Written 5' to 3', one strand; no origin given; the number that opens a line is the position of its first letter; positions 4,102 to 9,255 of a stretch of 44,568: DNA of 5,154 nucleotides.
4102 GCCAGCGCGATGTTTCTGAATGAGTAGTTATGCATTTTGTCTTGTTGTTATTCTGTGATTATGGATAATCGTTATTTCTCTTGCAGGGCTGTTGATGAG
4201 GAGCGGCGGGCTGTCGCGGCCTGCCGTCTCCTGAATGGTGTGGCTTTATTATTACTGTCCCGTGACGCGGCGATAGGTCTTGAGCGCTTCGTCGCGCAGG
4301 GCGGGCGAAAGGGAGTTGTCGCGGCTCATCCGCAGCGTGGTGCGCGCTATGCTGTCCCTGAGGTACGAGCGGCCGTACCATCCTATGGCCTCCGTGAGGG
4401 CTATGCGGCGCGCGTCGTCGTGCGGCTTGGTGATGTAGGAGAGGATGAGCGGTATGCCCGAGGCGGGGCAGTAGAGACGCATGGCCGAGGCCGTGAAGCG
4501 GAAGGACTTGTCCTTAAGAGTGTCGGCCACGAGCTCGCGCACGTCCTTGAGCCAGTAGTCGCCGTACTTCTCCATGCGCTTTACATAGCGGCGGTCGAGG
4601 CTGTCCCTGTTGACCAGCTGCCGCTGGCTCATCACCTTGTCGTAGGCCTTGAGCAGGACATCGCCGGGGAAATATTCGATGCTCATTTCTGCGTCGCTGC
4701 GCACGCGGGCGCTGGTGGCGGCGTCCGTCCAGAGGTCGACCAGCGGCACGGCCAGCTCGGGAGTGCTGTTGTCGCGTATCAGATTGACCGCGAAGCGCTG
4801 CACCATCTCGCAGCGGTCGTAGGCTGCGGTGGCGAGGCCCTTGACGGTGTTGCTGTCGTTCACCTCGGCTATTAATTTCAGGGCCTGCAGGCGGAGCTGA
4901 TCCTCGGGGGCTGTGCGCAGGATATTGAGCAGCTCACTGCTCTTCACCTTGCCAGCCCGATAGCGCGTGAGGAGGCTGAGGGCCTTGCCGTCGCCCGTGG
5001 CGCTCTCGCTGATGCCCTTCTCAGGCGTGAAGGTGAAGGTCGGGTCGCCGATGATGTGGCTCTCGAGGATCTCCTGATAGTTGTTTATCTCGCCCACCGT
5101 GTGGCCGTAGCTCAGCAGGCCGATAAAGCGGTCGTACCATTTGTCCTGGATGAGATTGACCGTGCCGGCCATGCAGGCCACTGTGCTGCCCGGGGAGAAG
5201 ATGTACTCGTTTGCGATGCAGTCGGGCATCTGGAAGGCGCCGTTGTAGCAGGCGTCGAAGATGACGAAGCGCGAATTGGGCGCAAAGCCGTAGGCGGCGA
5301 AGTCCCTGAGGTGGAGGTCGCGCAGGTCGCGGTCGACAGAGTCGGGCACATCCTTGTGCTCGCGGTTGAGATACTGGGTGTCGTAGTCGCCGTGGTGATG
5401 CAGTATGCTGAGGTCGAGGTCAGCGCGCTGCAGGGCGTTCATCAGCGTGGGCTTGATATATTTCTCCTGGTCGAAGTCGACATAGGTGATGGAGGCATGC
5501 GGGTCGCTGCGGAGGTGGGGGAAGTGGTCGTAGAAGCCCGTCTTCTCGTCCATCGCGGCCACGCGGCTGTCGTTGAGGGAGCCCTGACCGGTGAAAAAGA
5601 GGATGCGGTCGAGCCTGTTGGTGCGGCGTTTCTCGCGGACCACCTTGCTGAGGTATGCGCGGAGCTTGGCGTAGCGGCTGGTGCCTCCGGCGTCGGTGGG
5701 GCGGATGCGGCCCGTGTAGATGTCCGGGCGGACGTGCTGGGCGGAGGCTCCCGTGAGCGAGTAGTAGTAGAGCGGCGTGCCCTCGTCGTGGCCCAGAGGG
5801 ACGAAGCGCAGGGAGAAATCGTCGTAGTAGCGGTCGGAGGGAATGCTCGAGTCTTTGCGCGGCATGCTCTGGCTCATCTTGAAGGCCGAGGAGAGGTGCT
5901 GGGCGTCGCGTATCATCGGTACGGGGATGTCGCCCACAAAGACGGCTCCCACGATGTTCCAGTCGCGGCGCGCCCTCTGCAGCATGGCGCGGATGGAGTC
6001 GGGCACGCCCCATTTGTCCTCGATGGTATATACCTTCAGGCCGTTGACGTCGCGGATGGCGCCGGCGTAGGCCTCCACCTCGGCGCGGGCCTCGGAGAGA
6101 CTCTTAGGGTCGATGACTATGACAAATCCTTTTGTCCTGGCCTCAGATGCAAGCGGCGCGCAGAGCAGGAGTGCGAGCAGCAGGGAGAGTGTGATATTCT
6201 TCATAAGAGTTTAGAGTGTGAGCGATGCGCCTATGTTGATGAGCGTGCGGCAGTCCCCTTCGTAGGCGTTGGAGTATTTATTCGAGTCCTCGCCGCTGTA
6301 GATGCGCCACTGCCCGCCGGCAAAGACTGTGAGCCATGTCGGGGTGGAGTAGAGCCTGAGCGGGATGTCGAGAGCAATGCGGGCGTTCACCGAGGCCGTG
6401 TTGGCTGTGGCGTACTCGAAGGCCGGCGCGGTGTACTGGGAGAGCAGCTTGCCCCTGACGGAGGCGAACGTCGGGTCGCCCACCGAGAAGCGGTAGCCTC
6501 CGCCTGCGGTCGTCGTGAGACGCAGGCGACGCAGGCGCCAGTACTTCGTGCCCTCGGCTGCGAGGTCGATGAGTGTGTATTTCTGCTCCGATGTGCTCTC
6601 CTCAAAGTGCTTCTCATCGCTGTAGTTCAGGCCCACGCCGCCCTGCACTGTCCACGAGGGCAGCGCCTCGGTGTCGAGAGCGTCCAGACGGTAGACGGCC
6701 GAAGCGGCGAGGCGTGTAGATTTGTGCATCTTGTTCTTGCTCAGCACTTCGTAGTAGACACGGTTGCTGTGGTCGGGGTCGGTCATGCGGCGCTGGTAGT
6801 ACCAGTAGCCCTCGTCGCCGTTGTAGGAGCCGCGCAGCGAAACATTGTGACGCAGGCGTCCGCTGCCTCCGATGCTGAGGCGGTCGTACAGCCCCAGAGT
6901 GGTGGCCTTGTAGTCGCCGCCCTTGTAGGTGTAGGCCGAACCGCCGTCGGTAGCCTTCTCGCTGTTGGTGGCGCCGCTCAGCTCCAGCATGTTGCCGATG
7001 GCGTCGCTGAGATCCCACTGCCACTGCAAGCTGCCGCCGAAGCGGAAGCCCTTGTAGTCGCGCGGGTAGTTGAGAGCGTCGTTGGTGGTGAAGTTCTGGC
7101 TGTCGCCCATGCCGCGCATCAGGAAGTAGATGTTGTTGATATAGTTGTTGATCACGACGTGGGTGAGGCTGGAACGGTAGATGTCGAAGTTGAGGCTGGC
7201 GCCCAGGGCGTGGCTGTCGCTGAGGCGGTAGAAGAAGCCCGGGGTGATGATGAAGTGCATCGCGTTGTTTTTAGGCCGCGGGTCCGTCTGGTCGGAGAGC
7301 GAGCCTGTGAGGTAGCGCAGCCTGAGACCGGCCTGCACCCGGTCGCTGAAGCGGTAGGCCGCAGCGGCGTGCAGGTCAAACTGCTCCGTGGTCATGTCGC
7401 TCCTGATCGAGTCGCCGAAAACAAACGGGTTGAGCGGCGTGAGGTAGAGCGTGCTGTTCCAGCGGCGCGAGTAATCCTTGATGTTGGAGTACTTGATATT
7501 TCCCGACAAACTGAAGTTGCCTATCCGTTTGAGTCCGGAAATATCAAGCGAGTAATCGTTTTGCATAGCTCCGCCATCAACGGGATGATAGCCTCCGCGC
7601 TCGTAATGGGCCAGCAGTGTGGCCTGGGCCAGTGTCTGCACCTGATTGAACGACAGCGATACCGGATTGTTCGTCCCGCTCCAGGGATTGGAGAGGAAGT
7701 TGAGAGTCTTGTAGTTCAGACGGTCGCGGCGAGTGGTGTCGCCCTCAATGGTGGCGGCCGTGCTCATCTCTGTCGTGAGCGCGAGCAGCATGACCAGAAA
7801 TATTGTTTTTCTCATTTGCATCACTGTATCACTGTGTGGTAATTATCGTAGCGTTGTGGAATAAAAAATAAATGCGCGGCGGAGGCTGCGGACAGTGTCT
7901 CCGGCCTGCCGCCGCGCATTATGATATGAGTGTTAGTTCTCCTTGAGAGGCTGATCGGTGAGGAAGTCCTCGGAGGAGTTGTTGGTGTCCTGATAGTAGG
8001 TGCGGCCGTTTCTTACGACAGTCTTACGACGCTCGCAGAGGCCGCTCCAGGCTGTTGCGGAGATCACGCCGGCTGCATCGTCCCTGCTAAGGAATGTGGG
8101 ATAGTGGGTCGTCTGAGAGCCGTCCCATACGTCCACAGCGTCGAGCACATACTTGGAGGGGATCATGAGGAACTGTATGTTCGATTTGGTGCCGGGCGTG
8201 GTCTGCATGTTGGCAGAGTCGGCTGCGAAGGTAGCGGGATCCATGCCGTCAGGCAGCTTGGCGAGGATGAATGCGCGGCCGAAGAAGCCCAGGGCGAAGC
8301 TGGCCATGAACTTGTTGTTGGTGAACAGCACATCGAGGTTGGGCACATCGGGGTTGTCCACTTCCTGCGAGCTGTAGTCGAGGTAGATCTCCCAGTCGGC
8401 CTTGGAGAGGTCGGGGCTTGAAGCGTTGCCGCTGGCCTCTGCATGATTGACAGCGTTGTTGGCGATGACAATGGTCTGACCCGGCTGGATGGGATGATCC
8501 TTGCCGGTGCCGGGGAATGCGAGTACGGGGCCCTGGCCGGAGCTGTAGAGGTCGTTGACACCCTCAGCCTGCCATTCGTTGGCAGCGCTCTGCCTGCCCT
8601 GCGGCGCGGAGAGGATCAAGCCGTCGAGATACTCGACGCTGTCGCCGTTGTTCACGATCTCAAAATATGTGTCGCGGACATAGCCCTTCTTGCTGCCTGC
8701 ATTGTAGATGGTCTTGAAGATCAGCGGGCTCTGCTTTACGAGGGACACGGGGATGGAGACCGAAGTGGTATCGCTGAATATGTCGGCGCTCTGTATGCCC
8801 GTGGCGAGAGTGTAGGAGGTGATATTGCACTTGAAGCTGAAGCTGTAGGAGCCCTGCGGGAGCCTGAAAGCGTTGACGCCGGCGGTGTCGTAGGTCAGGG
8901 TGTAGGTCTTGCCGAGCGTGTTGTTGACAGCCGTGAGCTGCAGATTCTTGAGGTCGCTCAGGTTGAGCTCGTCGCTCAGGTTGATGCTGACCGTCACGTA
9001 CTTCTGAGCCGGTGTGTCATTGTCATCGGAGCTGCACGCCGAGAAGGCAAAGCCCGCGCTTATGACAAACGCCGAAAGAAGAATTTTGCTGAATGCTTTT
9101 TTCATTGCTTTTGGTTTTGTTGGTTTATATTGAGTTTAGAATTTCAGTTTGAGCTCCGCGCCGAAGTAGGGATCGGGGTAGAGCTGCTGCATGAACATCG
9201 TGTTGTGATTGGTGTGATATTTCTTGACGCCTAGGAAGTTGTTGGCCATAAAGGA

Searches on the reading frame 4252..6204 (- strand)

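Call 10: search_protein_families(library=pfam, proteins=[window:4252-6204:-])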
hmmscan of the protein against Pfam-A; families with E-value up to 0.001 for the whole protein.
window:4252-6204:- (650 aa): 2 families
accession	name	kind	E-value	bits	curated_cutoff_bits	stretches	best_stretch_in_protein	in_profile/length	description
PF01364.23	Peptidase_C25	-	7.6e-09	35.7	23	1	29-389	3-371/374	Peptidase family C25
PF13646.12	HEAT_2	-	2.9e-08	34.3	27.7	1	424-509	3-87/88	HEAT repeats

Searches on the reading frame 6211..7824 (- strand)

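Call 10: search_protein_families(library=pfam, proteins=[window:6211-7824:-])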
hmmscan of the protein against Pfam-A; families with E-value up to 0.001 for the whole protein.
window:6211-7824:- (537 aa): 1 family
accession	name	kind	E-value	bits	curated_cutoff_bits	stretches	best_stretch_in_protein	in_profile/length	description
PF21012.3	DUF6850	-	4.5e-93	313.3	27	1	54-536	1-463/464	Family of unknown function (DUF6850)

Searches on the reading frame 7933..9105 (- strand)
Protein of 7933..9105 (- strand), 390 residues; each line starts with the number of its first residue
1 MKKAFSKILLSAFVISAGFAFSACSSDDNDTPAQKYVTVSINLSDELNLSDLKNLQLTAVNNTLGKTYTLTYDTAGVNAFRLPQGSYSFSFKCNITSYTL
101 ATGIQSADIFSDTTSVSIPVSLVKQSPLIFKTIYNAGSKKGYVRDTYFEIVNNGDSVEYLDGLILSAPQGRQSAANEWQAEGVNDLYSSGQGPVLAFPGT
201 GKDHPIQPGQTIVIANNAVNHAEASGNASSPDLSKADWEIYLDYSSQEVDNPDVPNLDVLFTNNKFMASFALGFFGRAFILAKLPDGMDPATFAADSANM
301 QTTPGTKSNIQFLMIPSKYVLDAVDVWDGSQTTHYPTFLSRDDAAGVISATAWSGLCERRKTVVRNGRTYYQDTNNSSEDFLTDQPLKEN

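Call 10: search_protein_families(library=pfam, proteins=[window:7933-9105:-])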
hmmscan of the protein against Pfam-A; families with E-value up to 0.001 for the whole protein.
window:7933-9105:- (390 aa): 2 families
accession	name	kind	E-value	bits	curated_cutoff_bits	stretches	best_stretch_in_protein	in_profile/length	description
PF16215.11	DUF4876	-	2.8e-44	151.8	27.9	1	207-386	1-184/186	Protein of unknown function (DUF4876)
PF00932.25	LTD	-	0.00038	21.2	34.3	0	127-250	7-103/109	Lamin Tail Domain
